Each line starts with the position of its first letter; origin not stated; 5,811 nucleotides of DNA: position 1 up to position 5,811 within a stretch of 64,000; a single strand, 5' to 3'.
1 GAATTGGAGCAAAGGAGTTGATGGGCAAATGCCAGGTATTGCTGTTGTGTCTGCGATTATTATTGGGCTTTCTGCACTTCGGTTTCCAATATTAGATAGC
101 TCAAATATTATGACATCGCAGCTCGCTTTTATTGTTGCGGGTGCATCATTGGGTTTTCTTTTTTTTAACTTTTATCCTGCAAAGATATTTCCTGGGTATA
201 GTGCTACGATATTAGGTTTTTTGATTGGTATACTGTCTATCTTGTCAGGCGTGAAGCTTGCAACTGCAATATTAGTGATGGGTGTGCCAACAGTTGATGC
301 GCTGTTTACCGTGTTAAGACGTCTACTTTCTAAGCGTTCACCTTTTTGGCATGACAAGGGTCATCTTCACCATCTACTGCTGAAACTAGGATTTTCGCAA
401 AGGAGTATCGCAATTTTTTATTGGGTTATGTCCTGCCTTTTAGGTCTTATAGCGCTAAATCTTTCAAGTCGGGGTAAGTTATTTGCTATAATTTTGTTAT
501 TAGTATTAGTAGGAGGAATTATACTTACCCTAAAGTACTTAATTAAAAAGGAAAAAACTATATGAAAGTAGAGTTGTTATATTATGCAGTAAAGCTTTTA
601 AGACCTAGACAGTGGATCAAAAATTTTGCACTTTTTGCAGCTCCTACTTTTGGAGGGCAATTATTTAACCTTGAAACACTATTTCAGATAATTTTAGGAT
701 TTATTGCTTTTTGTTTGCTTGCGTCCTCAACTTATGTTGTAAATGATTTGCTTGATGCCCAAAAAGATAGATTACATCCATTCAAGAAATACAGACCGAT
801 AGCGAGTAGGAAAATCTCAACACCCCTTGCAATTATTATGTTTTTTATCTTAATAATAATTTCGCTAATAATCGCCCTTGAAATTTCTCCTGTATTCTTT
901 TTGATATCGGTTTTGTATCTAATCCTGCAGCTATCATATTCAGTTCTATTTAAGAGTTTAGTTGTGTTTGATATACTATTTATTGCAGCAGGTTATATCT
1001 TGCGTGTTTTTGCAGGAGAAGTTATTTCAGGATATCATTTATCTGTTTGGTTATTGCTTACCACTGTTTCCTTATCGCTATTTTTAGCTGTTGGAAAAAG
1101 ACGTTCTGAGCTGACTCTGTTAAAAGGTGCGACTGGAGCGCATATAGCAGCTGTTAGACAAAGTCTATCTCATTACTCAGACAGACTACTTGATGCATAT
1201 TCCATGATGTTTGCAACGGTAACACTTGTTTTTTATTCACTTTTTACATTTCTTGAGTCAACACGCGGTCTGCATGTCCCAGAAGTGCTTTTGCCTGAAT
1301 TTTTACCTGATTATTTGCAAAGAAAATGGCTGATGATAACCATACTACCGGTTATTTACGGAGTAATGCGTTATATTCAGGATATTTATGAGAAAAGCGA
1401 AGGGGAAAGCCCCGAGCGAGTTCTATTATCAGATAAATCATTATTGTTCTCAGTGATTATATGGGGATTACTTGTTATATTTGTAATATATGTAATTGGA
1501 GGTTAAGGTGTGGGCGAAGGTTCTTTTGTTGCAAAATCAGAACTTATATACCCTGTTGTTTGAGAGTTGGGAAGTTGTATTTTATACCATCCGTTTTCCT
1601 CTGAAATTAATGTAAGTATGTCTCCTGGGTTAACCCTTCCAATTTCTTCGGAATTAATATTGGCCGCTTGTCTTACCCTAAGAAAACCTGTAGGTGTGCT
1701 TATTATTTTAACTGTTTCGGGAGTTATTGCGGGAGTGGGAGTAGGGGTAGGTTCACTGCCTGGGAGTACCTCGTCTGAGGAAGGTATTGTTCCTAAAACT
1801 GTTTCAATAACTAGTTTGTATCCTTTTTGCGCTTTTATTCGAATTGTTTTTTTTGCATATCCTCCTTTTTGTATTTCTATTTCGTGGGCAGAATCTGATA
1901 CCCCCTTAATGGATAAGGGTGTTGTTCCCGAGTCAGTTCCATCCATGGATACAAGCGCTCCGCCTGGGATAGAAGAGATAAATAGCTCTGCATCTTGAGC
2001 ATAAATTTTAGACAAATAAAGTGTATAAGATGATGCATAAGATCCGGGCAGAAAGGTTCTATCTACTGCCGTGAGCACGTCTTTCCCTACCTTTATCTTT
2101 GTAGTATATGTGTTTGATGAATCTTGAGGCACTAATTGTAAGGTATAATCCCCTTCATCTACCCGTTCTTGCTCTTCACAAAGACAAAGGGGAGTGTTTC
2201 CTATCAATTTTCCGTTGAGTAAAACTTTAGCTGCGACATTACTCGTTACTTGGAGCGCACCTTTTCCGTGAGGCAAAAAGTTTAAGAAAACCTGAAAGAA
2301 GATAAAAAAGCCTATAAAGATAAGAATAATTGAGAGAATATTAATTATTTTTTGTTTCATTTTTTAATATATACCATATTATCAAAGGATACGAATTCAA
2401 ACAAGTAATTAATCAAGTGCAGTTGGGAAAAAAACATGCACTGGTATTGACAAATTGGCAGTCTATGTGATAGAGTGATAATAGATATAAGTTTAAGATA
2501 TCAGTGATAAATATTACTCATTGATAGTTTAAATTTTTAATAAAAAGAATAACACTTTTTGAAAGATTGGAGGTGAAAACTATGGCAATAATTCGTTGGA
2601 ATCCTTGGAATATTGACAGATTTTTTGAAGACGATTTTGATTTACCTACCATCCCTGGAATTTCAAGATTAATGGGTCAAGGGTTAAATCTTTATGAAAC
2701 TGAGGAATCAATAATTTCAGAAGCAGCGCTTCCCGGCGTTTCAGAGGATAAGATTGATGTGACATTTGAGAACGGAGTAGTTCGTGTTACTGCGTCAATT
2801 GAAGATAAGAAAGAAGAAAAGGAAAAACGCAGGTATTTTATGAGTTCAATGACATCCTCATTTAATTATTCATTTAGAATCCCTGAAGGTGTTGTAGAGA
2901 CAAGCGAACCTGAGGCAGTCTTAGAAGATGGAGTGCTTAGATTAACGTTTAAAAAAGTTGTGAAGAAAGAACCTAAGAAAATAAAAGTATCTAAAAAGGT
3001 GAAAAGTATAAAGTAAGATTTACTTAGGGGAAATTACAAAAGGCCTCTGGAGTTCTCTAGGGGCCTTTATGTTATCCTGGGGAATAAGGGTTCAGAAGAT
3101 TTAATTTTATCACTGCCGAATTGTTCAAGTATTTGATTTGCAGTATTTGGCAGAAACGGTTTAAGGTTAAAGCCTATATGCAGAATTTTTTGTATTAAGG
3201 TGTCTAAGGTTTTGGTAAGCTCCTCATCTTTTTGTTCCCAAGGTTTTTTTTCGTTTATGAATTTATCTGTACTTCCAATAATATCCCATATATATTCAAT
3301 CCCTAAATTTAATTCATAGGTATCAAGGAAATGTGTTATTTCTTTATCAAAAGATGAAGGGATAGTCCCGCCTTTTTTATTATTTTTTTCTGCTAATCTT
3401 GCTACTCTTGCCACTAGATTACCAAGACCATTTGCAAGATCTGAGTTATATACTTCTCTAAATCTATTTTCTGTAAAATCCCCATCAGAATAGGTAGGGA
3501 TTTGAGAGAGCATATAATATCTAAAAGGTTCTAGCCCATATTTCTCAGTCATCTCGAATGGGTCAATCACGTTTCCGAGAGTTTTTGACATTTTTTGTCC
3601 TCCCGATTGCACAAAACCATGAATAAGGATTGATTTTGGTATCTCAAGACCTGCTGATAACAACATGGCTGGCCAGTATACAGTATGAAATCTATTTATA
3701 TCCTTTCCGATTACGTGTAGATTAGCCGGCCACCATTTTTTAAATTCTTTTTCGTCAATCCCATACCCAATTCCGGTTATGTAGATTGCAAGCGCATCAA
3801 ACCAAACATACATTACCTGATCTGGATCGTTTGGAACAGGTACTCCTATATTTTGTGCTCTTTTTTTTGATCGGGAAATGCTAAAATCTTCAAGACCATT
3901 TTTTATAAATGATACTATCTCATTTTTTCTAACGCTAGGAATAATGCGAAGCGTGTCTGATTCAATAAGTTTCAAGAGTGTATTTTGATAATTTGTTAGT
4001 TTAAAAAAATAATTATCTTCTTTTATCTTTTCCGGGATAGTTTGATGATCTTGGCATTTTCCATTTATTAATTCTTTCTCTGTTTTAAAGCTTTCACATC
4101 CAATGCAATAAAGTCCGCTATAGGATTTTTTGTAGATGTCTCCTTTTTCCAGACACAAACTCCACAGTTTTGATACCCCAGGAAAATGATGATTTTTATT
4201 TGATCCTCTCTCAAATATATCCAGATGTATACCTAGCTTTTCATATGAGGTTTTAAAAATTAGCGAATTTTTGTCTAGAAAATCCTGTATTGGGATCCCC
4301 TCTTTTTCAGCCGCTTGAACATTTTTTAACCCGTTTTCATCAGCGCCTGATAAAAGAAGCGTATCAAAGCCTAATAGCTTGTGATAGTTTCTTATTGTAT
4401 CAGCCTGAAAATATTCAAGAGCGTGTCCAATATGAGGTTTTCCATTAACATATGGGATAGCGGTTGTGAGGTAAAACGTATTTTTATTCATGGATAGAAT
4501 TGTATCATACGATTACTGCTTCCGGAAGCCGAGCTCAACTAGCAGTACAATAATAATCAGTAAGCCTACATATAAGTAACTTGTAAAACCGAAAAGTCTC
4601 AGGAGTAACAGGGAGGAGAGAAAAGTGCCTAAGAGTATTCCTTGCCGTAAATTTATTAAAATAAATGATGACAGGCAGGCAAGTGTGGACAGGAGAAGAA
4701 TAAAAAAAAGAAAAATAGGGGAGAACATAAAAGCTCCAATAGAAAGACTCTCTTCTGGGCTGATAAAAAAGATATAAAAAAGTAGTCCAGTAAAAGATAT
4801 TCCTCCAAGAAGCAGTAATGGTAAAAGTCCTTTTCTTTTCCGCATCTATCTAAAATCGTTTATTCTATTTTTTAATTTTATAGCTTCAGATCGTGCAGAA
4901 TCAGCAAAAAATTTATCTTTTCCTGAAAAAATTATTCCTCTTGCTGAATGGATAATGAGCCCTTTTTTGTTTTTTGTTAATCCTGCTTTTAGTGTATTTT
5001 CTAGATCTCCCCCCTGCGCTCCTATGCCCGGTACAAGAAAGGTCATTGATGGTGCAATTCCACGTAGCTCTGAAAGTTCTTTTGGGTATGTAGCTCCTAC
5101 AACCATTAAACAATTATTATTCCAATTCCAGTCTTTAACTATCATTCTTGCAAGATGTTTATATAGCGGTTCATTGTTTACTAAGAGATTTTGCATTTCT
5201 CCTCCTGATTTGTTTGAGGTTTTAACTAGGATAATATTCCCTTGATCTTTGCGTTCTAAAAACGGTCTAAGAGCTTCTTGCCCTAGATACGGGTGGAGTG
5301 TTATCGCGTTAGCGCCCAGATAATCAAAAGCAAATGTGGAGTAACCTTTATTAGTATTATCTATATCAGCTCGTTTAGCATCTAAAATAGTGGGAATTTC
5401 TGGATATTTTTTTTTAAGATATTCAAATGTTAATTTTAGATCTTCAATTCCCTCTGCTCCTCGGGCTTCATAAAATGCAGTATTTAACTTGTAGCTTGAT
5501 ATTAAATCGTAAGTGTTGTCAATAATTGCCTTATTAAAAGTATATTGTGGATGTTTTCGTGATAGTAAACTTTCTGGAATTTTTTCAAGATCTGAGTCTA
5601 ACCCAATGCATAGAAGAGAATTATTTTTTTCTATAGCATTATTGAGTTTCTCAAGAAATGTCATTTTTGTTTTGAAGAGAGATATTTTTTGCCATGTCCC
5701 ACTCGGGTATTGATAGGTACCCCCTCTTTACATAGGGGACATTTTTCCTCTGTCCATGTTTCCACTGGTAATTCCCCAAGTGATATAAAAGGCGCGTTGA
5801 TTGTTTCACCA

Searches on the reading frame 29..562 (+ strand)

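Call 57: search_protein_families(library=pfam, proteins=[window:29-562:+], max_evalue=0.0001)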
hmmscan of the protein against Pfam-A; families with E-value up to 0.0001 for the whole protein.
window:29-562:+ (178 aa): 1 family
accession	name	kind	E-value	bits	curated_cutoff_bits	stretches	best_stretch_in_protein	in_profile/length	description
PF00953.26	Glycos_transf_4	-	6.7e-09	36.4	27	1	3-73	89-159/160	Glycosyl transferase family 4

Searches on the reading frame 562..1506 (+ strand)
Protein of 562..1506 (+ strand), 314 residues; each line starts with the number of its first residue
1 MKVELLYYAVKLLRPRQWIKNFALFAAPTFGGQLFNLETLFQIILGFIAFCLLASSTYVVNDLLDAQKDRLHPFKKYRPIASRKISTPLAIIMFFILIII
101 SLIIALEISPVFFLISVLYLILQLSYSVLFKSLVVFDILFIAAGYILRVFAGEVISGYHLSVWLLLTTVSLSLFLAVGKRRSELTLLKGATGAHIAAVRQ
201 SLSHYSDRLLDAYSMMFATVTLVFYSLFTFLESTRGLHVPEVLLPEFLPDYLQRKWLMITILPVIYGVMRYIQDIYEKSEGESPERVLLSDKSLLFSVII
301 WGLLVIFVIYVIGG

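Call 57: search_protein_families(library=pfam, proteins=[window:562-1503:+], max_evalue=0.0001)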
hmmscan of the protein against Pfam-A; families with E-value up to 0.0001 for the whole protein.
window:562-1503:+ (314 aa): 1 family
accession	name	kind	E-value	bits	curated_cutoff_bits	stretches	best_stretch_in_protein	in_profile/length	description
PF01040.23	UbiA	-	2.2e-19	70.2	34.2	1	34-174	16-153/250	UbiA prenyltransferase family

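Call 97: find_encoding_contigs(protein=window:562-1506:+, flank=10000, max_places=1)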
Protein window:562-1506:+ (314 aa): 5 contigs read that carry it; 1 place shown.
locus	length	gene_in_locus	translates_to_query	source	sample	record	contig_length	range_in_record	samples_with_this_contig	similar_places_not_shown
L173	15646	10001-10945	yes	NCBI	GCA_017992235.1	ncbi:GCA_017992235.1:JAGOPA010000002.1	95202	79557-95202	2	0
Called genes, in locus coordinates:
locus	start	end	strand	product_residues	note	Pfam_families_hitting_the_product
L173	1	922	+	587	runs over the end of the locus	PF00009:GTP_EFTU, PF22042:EF-G_D2 (faint), PF03144:GTP_EFTU_D2, PF00679:EFG_C, PF06421:LepA_C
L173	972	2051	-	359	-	PF18911:PKD_4 (faint)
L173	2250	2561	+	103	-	PF00166:Cpn10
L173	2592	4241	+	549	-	PF00118:Cpn60_TCP1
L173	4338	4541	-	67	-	PF03083:MtN3_slv, PF04193:PQ-loop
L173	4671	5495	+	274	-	PF01026:TatD_DNase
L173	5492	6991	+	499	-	PF13632:Glyco_trans_2_3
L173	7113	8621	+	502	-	-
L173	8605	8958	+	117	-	-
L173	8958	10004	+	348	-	PF00953:Glycos_transf_4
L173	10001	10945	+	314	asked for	PF01040:UbiA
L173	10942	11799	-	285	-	PF08308:PEGA, PF08239:SH3_3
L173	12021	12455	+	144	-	PF00011:HSP20, PF27746:Small_heat_shock_put (faint)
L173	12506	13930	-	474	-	PF00133:tRNA-synt_1, PF01406:tRNA-synt_1e (faint), PF09334:tRNA-synt_1g, PF00133:tRNA-synt_1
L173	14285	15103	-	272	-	PF00215:OMPdecase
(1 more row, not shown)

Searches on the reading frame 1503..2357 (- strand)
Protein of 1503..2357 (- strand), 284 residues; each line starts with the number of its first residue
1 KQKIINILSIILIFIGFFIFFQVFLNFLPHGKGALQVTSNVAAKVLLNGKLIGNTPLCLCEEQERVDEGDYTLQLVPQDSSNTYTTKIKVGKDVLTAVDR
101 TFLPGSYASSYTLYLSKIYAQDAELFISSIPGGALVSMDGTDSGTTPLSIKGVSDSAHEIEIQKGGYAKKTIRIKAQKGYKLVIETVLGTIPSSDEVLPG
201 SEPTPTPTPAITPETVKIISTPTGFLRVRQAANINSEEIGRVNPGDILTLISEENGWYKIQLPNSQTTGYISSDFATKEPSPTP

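Call 57: search_protein_families(library=pfam, proteins=[window:1503-2357:-], max_evalue=0.0001)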
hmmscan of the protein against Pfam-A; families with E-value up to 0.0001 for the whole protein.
window:1503-2357:- (284 aa): 2 families
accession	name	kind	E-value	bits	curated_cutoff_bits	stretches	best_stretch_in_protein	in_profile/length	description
PF08308.17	PEGA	-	1.5e-17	63.7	20.8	1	124-183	3-64/71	PEGA domain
PF08239.17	SH3_3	-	6.5e-14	52.3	27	1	225-275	2-52/54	Bacterial SH3 domain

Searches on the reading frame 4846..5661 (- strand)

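Call 57: search_protein_families(library=pfam, proteins=[window:4846-5661:-], max_evalue=0.0001)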
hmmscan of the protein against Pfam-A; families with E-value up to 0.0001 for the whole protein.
window:4846-5661:- (271 aa): 1 family
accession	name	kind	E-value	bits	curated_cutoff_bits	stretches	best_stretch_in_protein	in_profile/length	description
PF00215.30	OMPdecase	-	9e-25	88.3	27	1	16-248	2-213/221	Orotidine 5'-phosphate decarboxylase / HUMPS family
